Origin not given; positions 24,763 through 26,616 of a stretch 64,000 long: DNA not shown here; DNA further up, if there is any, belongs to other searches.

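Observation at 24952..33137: Candidate ABC-based peptidoglycan-recycling module: peptide ABC importer + signal-less YkuD enzyme + NagZ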

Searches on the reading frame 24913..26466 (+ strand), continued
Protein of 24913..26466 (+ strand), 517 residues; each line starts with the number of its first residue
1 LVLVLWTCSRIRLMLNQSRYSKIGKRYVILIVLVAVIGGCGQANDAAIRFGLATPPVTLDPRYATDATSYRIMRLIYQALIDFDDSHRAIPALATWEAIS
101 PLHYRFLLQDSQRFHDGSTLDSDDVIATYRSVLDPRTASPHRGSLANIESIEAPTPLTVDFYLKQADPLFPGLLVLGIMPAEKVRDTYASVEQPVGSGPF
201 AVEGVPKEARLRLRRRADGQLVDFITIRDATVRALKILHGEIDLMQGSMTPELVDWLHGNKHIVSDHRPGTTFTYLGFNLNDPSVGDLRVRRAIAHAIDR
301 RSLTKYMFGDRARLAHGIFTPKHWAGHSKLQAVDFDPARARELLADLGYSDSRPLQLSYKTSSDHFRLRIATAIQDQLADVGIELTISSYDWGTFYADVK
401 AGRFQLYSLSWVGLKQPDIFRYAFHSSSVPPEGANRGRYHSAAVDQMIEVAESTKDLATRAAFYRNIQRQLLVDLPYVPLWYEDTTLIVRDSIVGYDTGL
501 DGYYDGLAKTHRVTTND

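Call 50: fold_search(model_id=the predicted structure, library=pdb)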
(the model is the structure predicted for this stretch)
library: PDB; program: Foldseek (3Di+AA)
matches with E <= 10: 1295; with E <= 0.001: 177
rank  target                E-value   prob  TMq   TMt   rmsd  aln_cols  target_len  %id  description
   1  4oet_A                5.2e-41  1.00  0.85  0.87   2.5       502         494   22  Crystal structure of NikZ from Campylobacter jejuni, unliganded form (released 2014-10-01)
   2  5u4o                  9.3e-41  1.00  0.83  0.88   2.7       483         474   23  A 2.05A X-Ray Structureof A Bacterial Extracellular Solute-binding Protein, family 5 for Bacillus anthracis str. Ames (released 2017-03-08)
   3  6ofq_A                8.8e-40  1.00  0.79  0.78   3.7       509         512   25  ABC transporter-associated periplasmic binding protein DppA from Helicobacter pylori in complex with peptide STSA (released 2019-08-21)
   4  4oeu_A                1.4e-39  1.00  0.81  0.82   3.4       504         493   21  Crystal structure of NikZ from Campylobacter jejuni in complex with Ni(L-His) (released 2014-10-01)
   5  1xoc_A                2.0e-39  1.00  0.79  0.79   3.9       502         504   21  The structure of the oligopeptide-binding protein, AppA, from Bacillus subtilis in complex with a nonapeptide. (released 2005-01-25)
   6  3m8u                  3.6e-38  1.00  0.82  0.81   3.3       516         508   21  Crystal structure of glutathione-binding protein A (GbpA) from Haemophilus parasuis SH0165 in complex with glutathione d (released 2010-07-14)
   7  4toz_A                3.6e-38  1.00  0.75  0.74   4.6       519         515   20  MppA Periplasmic Murein Tripeptide Binding Protein, Unliganded Open Form (released 2015-06-10)
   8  1uqw_A                3.4e-37  1.00  0.82  0.85   2.9       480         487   24  Crystal structure of yliB protein from escherichia coi (released 2003-10-22)
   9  5isu                  3.8e-37  1.00  0.83  0.86   2.8       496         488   23  2.2 Angstrom Crystal Structure of ABC Transporter Substrate Binding Protein CtaP (Lmo0135) from Listeria monocytogenes. (released 2016-03-23)
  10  4toz_B                4.8e-37  1.00  0.75  0.74   4.7       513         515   20  MppA Periplasmic Murein Tripeptide Binding Protein, Unliganded Open Form (released 2015-06-10)
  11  1dpe                  8.2e-37  1.00  0.74  0.73   4.8       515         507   21  DIPEPTIDE-BINDING PROTEIN (released 1996-08-17)
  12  7kz8                  8.7e-37  1.00  0.76  0.80   4.0       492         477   23  Crystal structure of substrate-binding protein Aapf from Pseudomonas sp. PDC86 (released 2021-03-17)
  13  8efz_B                9.8e-37  1.00  0.83  0.86   2.8       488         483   22  Crystal structure of CcNikZ-II, apoprotein (released 2024-03-13)
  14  5za4                  1.5e-36  1.00  0.82  0.84   3.1       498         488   19  Crystal structure of Sialic acid Binding protein from Haemophilus ducreyi (released 2018-10-24)
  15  5f1q_A                1.5e-36  1.00  0.78  0.77   4.1       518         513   20  Crystal Structure of Periplasmic Dipeptide Transport Protein from Yersinia pestis (released 2015-12-23)
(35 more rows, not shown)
